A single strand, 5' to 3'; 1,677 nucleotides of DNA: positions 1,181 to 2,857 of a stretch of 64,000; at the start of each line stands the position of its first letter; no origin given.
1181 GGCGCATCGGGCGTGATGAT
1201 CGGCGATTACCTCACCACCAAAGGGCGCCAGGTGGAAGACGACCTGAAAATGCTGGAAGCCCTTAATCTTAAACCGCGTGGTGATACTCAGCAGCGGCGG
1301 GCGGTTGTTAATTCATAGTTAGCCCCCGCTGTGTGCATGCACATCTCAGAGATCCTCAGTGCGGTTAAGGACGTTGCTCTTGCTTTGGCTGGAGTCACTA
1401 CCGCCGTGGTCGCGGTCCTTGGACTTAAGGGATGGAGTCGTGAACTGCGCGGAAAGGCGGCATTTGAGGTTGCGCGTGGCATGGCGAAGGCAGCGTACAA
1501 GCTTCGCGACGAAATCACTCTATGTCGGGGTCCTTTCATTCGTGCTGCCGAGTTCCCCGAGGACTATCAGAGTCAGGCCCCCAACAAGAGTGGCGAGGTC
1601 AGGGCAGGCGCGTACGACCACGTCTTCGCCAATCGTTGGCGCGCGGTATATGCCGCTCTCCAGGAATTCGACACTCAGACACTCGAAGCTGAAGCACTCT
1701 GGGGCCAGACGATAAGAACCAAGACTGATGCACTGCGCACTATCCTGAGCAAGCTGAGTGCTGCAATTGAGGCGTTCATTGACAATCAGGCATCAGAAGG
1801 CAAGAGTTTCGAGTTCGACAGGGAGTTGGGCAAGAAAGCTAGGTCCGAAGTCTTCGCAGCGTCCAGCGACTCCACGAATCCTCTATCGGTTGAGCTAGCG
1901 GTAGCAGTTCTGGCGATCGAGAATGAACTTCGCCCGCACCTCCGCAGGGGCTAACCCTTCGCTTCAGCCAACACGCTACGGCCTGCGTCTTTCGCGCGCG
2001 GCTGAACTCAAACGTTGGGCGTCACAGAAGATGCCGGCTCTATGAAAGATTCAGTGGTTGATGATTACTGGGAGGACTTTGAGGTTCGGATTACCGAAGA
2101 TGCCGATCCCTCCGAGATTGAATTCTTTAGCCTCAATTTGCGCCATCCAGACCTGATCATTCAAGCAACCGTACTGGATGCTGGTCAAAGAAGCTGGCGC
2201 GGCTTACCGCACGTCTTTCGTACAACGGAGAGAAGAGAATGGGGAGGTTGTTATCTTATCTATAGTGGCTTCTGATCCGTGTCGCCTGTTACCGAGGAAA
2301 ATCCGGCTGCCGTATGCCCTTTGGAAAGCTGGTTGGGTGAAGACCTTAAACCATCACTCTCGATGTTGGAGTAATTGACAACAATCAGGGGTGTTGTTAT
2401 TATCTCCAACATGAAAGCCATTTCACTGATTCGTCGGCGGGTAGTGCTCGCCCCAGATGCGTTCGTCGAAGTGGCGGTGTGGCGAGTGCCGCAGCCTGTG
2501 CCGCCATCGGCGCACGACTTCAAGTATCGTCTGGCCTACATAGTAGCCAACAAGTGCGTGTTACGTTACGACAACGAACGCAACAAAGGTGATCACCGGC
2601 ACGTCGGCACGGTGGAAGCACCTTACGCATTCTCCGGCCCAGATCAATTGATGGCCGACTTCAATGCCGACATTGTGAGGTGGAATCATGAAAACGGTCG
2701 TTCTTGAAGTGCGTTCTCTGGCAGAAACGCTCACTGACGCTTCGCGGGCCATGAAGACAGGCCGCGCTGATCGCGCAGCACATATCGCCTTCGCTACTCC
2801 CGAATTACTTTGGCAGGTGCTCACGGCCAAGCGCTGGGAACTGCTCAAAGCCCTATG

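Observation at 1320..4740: The biotin operon is split: bioB is separated from bioF-bioH-bioC-bioD by a 3.4 kb lower-GC insertion carrying hypotheticals, a TA-like pair and an IS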

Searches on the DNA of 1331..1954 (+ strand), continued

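Call 107: search_with_rna_model(model_id=R3, sources=[L171, L001, L002, L003], max_evalue=10, filters=off, show_alignments=4)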
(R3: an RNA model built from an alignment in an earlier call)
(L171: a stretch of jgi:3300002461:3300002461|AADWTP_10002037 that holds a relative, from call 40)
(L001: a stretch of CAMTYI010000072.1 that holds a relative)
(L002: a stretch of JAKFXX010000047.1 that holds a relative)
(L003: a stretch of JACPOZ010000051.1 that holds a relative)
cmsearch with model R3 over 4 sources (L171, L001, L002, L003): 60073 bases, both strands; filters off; matches with E-value up to 10: 10.
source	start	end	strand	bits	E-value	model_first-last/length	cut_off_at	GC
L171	5908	5980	+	55.5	3.6e-13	1-61/61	no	0.63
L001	18359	18385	+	13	0.4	1-61/61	no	0.63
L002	3575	3609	-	9.8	3.4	1-61/61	no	0.69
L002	2208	2268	+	9.3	4.6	1-61/61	no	0.59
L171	9942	9976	-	9.3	4.7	1-61/61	no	0.71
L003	4277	4335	+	9.1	5.1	1-61/61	no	0.44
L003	13481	13516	+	8.9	6.2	1-61/61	no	0.61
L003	14395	14429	-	8.8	6.4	1-61/61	no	0.74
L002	7601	7623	-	8.5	8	1-61/61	no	0.7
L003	16541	16565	+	8.3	8.8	1-61/61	no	0.56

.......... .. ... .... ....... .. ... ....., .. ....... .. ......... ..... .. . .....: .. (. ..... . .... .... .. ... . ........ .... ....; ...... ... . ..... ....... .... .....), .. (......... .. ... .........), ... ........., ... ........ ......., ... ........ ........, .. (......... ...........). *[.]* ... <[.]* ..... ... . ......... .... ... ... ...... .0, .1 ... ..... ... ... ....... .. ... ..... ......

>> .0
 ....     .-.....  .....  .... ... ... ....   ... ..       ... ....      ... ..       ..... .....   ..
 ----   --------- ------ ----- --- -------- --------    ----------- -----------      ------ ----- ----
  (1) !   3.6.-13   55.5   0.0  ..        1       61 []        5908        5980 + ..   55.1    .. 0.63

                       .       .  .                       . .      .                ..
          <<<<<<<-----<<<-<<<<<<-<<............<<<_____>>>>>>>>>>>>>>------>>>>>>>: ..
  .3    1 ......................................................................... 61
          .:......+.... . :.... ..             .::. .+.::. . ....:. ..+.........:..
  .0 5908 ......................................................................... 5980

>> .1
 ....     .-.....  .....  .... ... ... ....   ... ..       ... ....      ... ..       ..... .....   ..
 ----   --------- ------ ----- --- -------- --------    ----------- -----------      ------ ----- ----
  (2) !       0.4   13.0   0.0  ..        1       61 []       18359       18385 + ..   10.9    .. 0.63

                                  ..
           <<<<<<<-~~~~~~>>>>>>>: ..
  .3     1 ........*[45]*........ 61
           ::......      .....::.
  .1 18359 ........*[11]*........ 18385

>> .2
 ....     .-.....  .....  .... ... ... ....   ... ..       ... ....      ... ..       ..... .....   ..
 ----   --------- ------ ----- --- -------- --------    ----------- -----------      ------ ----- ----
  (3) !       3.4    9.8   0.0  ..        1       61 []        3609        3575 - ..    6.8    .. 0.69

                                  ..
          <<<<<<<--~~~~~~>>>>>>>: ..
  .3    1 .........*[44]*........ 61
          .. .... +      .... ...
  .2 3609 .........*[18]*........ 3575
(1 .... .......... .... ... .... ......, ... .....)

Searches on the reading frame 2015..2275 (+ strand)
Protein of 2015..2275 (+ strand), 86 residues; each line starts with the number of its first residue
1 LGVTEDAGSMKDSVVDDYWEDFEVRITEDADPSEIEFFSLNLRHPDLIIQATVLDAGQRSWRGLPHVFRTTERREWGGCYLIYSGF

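Call 3: search_protein_families(library=pfam, proteins=[window:2015-2275:+], max_evalue=0.01)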
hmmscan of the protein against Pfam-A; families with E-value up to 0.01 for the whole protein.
window:2015-2275:+ (86 aa): 0 families

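Call 4: search_protein_families(library=ncbifam, proteins=[window:2015-2275:+], max_evalue=0.01)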
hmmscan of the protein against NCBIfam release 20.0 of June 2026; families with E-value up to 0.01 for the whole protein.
window:2015-2275:+ (86 aa): 0 families

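Call 17: search_protein_families(library=padloc, proteins=[window:2015-2275:+], max_evalue=1)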
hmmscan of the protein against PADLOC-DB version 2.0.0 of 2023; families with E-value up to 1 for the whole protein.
window:2015-2275:+ (86 aa): 0 families

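Call 18: search_protein_families(library=phrogs, proteins=[window:2015-2275:+], max_evalue=1)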
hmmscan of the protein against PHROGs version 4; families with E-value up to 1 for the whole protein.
window:2015-2275:+ (86 aa): 0 families

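Call 39: find_homologous_proteins(query=window:2015-2275:+, max_evalue=0.01)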
Query window:2015-2275:+ (86 aa): 1 proteins with E <= 0.01 among 2 candidates.
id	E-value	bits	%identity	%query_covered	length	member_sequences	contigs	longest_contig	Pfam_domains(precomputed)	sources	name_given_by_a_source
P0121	7.6e-47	175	100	90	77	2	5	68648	-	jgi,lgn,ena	-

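Call 40: find_encoding_contigs(protein=P0121, flank=6000, max_places=10)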
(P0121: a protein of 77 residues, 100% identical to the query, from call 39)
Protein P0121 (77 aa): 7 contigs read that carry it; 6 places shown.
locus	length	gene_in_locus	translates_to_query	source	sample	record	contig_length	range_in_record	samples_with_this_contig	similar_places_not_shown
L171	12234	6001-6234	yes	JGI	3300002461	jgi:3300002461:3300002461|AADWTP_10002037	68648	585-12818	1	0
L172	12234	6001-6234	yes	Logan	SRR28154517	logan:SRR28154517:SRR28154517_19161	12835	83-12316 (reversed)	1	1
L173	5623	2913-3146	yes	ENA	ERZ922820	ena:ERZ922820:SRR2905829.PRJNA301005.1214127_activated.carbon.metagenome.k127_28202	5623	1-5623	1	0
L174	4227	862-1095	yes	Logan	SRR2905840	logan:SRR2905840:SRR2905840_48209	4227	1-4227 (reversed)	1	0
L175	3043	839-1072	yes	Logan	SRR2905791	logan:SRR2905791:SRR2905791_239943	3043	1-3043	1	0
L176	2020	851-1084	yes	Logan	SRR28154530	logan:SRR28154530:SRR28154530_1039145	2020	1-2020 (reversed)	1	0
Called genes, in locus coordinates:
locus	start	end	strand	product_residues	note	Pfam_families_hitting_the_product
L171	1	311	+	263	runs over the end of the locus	PF07072:ZapD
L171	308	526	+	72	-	PF03884:YacG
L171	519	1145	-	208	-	PF02581:TMP-TENI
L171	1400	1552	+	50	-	-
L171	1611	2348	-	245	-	-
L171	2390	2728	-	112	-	-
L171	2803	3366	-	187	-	PF07437:YfaZ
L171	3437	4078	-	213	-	PF00156:Pribosyltran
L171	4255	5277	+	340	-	PF04055:Radical_SAM, PF06968:BATS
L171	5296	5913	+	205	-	-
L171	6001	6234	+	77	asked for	-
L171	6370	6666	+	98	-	PF20126:TumE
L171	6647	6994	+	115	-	PF25212:HVO_A0114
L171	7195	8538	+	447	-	PF13701:DDE_Tnp_1_4, PF01609:DDE_Tnp_1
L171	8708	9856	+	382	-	PF00155:Aminotran_1_2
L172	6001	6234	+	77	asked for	-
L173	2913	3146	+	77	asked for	-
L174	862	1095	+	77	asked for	-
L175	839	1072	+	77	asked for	-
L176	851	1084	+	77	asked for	-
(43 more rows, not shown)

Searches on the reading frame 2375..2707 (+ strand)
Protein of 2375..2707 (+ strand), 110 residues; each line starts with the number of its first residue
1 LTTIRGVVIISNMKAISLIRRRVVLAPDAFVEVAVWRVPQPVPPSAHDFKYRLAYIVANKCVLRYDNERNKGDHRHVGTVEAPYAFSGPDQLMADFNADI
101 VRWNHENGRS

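Call 3: search_protein_families(library=pfam, proteins=[window:2375-2707:+], max_evalue=0.01)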
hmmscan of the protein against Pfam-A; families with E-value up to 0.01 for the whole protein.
window:2375-2707:+ (110 aa): 1 family
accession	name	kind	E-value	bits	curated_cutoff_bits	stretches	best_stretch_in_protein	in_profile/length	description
PF20126.4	TumE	-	2.1e-15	56.9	23.4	1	24-100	2-80/81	Toxin TumE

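Call 4: search_protein_families(library=ncbifam, proteins=[window:2375-2707:+], max_evalue=0.01)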
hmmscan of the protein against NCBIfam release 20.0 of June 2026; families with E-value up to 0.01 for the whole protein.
window:2375-2707:+ (110 aa): 0 families

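Call 17: search_protein_families(library=padloc, proteins=[window:2375-2707:+], max_evalue=1)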
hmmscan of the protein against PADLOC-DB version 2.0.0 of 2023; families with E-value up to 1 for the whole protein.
window:2375-2707:+ (110 aa): 0 families

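Call 18: search_protein_families(library=phrogs, proteins=[window:2375-2707:+], max_evalue=1)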
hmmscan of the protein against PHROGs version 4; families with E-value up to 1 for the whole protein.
window:2375-2707:+ (110 aa): 2 families
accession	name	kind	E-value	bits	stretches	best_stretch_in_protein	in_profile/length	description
phrog_16135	-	unknown function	4.1e-27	95.2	1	24-104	12-92/95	-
phrog_25539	-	unknown function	0.21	12.4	1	28-80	11-60/192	-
